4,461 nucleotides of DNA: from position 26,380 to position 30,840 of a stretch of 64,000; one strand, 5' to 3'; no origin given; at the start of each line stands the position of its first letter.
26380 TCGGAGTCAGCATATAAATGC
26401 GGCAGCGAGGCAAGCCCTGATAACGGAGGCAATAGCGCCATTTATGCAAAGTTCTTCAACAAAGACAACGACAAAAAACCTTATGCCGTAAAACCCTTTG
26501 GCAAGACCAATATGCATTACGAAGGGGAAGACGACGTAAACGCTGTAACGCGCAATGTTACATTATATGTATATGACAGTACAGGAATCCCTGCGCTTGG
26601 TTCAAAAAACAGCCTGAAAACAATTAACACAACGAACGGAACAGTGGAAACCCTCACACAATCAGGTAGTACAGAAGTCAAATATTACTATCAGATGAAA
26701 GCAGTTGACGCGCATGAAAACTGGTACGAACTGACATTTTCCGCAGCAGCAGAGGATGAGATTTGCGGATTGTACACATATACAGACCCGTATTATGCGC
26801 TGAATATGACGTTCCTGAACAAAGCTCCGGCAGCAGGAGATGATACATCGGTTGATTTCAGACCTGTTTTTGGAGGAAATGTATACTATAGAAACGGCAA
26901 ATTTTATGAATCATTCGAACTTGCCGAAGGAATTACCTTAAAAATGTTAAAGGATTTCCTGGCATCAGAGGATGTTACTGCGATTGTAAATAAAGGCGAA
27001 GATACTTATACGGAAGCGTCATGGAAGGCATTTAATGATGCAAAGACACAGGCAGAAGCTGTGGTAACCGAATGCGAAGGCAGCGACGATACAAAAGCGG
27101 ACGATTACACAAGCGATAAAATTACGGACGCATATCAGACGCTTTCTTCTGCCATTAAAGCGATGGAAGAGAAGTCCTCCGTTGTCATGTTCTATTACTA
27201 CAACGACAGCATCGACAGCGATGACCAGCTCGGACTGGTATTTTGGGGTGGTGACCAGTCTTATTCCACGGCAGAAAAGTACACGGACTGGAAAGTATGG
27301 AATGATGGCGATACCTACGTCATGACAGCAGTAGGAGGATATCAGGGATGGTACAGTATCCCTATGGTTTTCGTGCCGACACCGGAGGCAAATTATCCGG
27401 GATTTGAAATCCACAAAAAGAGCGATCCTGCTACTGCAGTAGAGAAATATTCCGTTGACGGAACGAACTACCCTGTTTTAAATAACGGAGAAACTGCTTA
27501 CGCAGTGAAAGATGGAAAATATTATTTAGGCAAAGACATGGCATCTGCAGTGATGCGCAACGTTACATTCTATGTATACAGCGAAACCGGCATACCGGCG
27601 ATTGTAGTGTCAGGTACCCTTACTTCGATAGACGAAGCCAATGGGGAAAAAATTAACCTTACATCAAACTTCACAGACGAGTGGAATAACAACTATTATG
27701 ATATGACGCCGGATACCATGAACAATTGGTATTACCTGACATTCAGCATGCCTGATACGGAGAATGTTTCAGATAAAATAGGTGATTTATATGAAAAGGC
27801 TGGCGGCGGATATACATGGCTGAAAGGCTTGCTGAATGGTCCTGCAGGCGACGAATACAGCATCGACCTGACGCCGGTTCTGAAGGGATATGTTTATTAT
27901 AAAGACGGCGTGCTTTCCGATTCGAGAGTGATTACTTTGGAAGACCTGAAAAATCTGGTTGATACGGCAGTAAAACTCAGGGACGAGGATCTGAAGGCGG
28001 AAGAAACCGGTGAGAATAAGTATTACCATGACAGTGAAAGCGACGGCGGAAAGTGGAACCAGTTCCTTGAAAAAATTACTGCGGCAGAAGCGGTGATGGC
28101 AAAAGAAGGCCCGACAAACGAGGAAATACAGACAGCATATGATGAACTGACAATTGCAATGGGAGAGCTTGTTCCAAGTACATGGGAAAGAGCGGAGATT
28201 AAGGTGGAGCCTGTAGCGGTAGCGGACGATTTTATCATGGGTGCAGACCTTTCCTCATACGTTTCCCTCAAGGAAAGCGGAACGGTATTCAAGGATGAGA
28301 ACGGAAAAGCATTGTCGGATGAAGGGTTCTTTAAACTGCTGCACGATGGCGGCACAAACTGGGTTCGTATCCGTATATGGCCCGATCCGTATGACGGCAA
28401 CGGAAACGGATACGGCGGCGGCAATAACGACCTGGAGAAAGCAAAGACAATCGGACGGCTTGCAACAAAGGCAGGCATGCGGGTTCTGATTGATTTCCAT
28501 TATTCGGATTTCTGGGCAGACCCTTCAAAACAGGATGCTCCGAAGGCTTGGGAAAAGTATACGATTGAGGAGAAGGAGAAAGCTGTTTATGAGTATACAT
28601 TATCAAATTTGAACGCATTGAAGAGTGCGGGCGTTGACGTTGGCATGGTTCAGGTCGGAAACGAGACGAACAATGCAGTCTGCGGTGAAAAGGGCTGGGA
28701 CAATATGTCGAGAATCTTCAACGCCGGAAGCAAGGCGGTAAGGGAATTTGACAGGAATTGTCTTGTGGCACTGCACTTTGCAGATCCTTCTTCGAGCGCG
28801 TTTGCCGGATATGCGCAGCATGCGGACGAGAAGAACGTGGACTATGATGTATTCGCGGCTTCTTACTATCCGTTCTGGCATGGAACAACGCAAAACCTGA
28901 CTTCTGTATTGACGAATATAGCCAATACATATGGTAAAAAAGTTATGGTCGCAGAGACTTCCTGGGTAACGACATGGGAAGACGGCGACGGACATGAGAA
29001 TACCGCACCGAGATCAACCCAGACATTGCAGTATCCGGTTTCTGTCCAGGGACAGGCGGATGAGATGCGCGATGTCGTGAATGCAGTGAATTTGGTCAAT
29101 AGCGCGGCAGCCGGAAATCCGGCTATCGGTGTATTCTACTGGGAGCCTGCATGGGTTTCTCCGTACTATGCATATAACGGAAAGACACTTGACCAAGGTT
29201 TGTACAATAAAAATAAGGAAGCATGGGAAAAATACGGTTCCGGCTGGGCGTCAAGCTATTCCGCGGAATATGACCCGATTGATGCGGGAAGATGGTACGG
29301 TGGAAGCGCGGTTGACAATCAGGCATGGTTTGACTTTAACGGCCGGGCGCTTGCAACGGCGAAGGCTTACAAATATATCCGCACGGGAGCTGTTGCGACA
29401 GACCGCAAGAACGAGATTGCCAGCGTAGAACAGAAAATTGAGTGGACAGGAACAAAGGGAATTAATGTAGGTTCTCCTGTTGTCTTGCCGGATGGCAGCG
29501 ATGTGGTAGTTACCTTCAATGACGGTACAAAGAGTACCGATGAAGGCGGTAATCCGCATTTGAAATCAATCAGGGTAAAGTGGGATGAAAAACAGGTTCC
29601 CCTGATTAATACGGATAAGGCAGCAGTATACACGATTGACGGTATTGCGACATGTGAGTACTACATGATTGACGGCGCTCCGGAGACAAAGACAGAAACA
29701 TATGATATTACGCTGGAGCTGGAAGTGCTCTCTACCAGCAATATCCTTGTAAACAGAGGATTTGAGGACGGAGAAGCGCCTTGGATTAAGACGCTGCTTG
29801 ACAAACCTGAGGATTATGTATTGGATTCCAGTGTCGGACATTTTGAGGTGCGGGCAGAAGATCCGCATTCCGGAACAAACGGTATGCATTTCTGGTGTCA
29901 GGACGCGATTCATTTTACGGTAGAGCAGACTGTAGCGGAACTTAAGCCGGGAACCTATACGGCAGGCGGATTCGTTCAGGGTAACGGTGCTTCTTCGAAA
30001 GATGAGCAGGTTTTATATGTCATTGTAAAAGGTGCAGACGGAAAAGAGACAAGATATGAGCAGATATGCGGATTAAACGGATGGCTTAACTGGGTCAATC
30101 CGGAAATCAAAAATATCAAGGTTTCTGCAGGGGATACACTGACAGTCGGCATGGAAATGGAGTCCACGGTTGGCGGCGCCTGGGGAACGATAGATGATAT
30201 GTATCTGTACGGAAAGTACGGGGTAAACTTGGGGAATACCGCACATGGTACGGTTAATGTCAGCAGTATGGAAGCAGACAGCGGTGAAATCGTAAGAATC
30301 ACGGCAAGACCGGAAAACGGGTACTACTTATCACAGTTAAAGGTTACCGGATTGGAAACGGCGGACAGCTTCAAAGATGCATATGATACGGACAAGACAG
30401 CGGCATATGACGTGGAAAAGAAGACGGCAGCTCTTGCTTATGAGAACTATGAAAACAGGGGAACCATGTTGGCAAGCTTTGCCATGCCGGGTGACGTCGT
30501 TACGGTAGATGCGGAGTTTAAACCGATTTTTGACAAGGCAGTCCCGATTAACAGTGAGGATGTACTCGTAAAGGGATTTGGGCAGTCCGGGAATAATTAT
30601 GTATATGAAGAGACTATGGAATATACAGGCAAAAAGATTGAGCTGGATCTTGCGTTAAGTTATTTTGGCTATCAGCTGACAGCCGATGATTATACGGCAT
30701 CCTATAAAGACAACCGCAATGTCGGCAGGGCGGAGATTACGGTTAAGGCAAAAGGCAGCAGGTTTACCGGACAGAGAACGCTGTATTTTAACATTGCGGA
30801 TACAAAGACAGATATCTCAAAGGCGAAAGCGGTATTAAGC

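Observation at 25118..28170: Three tandem copies of an unassigned aromatic-rich module, each capped by FIVAR, in a 2877-aa GH53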

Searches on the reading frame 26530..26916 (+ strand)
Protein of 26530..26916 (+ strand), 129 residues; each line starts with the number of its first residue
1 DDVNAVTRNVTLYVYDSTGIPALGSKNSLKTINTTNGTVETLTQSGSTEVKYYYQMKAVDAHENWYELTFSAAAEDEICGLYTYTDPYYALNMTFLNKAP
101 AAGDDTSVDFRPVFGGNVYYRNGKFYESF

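Call 47: search_solved_structures(query=A4, max_evalue=10, show_alignments=2)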
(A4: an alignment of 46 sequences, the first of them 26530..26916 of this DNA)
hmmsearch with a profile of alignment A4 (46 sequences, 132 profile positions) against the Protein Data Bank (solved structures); distinct sequences matched with E-value up to 10: 4.
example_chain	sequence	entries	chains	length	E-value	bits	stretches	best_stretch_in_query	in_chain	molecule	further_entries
6o6s_A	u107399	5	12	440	0.33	14.2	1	3-40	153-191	Csm6 | Uncharacterized protein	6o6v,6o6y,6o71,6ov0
6o6t_A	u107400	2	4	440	0.33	14.2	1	3-40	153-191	Csm6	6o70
6o6z_A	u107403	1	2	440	0.33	14.2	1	3-40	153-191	Csm6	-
6o6x_A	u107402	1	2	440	0.33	14.2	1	3-40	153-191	Csm6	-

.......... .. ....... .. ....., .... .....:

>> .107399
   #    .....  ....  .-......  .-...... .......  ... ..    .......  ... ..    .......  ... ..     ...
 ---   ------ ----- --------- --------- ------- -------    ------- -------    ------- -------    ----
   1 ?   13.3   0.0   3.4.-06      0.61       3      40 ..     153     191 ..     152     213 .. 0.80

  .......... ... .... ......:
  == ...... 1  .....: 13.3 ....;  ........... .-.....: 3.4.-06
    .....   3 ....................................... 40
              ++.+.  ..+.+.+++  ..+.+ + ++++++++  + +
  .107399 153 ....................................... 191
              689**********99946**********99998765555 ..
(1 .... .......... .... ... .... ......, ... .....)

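Call 57: predict_structure(alignment_id=A4)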
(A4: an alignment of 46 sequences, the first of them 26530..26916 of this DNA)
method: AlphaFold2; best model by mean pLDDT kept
length: 129 residues; sequences in the alignment: 46
mean_pLDDT: 94.4   pTM: 0.88
mean pLDDT of the five models: 94.4, 94.0, 93.9, 93.8, 93.7
residues with pLDDT >= 90: 115; 70-90: 10; 50-70: 4; < 50: 0
segments of 3 or more residues with pLDDT < 50: none
pLDDT, mean of each block of 10 residues (from residue 1): 77 97 97 90 95 98 97 95 96 97 97 97 95
secondary structure, 60 per line:
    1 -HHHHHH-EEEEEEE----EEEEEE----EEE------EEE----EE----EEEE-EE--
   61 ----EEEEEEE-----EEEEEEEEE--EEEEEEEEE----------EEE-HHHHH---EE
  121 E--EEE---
elements in order: H2-7 E9-15 E20-25 E30-32 E39-41 E52-55 E65-71 E77-85 E88-96 E107-109 H111-115 E119-121 E124-126

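Call 59: fold_search(model_id=the predicted structure, library=pdb)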
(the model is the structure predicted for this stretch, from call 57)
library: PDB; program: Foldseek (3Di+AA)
matches with E <= 10: 463; with E <= 0.001: 0
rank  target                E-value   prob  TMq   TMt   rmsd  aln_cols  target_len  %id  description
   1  4k4k_B                6.8e-02  0.84  0.38  0.21   7.1       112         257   12  Crystal structure of a putative cell adhesion protein (BACUNI_00621) from Bacteroides uniformis ATCC 8492 at 1.67 A re (released 2013-05-01)
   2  4k4k_A                1.9e-01  0.60  0.37  0.21   6.9       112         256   13  Crystal structure of a putative cell adhesion protein (BACUNI_00621) from Bacteroides uniformis ATCC 8492 at 1.67 A re (released 2013-05-01)
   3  3ufi                  2.5e-01  0.35  0.31  0.18   7.5       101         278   13  Crystal structure of a putative cell adhesion protein (BACOVA_04980) from Bacteroides ovatus ATCC 8483 at 2.18 A resolut (released 2011-12-14)
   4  2j71                  2.5e-01  0.20  0.23  0.28  12.9       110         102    7  alpha-glucan recognition by a family 41 carbohydrate-binding module from Thermotoga maritima pullulanase PulA (released 2006-10-17)
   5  2c3h_B                2.6e-01  0.35  0.29  0.37   8.9       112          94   17  Structure of CBM26 from Bacillus halodurans amylase in complex with maltose (released 2005-10-17)
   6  9qf8                  5.5e-01  0.60  0.35  0.07   9.1        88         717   12  Structure of the GH13 and MucBP domains of Ruminococcus bromii Amy10 (released 2025-10-22)
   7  3wdj_A                6.1e-01  0.72  0.37  0.08   7.4        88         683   15  Crystal structure of Pullulanase complexed with maltotetraose from Anoxybacillus sp. LM18-11 (released 2014-04-30)
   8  6b15_A                6.5e-01  0.57  0.43  0.29   8.2       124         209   15  Crystal structure of CBMbc (family CBM26) from Eubacterium rectale Amy13K (released 2017-11-29)
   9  7vzo_A                9.6e-01  0.18  0.28  0.21   7.1        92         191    8  crystal structure of Domain 5-6 of filamin C from Scylla paramamosain (released 2022-10-26)
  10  1ajo_B                9.6e-01  0.04  0.16  0.10  14.7       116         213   11  CIRCULARLY PERMUTED (1-3,1-4)-BETA-D-GLUCAN 4-GLUCANOHYDROLASE CPA16M-127 (released 1998-05-06)
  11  2j72_B                1.0e+00  0.16  0.29  0.35   9.9       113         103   11  alpha-glucan recognition by a family 41 carbohydrate-binding module from Thermotoga maritima pullulanase PulA (released 2006-10-17)
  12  5imt_A                1.0e+00  0.07  0.23  0.09   7.9        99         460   13  Toxin receptor complex (released 2016-08-24)
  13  3h8n                  1.1e+00  0.06  0.20  0.15  13.8       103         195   13  Crystal Structure Analysis of KIR2DS4 (released 2009-10-20)
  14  2bk2                  1.1e+00  0.11  0.29  0.11  10.2       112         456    7  The prepore structure of pneumolysin, obtained by fitting the alpha carbon trace of perfringolysin O into a cryo-EM map (released 2005-05-04)
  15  7quz_AAA              1.1e+00  0.08  0.20  0.16  11.6        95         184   12  Crystal structure of the SeMet octameric C-terminal Big_2-CBM56 domains from Paenibacillus illinoisensis (Bacillus c (released 2023-02-01)
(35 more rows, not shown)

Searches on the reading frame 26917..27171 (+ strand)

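Call 85: search_protein_families(library=pfam, proteins=[window:26917-27171:+], max_evalue=0.1)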
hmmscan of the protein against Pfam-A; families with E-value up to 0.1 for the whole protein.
window:26917-27171:+ (85 aa): 2 families
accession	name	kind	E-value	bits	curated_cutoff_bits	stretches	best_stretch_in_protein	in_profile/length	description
PF07554.19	FIVAR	-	1.4e-05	26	29.2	1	26-83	19-70/71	FIVAR domain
PF16752.10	TBCC_N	-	0.067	13.9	27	1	28-80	27-78/115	Tubulin-specific chaperone C N-terminal domain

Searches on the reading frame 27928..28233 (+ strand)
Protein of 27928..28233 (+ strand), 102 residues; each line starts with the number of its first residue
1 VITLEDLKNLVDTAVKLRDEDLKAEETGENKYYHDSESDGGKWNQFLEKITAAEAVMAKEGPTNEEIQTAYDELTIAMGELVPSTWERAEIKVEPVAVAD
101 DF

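Call 85: search_protein_families(library=pfam, proteins=[window:27928-28233:+], max_evalue=0.1)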
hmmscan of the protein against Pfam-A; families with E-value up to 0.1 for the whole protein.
window:27928-28233:+ (102 aa): 1 family
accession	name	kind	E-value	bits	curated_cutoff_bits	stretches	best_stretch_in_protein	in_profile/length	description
PF07554.19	FIVAR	-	0.00043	21.3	29.2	1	41-81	27-70/71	FIVAR domain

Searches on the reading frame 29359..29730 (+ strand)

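Call 85: search_protein_families(library=pfam, proteins=[window:29359-29730:+], max_evalue=0.1)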
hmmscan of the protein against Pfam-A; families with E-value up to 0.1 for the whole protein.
window:29359-29730:+ (124 aa): 1 family
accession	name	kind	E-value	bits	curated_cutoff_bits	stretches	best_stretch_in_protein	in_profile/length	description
PF07532.17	Big_4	-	5.7e-05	23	22.1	1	35-97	8-56/59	Bacterial Ig-like domain (group 4)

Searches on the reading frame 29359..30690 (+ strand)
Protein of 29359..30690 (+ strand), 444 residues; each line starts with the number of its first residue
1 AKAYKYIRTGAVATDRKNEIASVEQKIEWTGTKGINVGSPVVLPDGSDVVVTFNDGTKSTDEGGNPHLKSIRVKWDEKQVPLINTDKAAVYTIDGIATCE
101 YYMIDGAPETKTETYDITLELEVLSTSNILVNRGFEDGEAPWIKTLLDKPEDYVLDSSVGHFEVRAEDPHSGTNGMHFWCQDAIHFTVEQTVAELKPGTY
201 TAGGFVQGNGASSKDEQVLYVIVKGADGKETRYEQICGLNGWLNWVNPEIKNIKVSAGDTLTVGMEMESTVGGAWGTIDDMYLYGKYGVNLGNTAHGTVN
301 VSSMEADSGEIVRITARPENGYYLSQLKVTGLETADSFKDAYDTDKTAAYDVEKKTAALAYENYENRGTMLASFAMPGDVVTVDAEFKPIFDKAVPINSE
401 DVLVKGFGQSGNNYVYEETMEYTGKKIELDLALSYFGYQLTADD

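Call 35: search_solved_structures(query=window:29359-30690:+, max_evalue=1)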
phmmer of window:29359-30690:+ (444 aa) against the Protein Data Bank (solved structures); distinct sequences matched with E-value up to 1: 3.
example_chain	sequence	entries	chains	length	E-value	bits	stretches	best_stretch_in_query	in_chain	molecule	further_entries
9fli_A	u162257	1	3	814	8.6e-26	94.2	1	3-284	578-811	Arabinogalactan endo-beta-1,4-galactanase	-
2xom_A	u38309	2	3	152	9.1e-15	57.8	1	124-285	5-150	ARABINOGALACTAN ENDO-1,4-BETA-GALACTOSIDASE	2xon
8xr6_2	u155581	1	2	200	0.41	12.8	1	371-410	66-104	ACPII-2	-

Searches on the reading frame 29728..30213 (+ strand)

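Call 85: search_protein_families(library=pfam, proteins=[window:29728-30213:+], max_evalue=0.1)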
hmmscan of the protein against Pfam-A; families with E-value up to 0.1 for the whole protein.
window:29728-30213:+ (162 aa): 1 family
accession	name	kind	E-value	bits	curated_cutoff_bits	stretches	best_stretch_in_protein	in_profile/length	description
PF02018.23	CBM_4_9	-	0.01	16.6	25.9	1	4-115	1-100/136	Carbohydrate binding domain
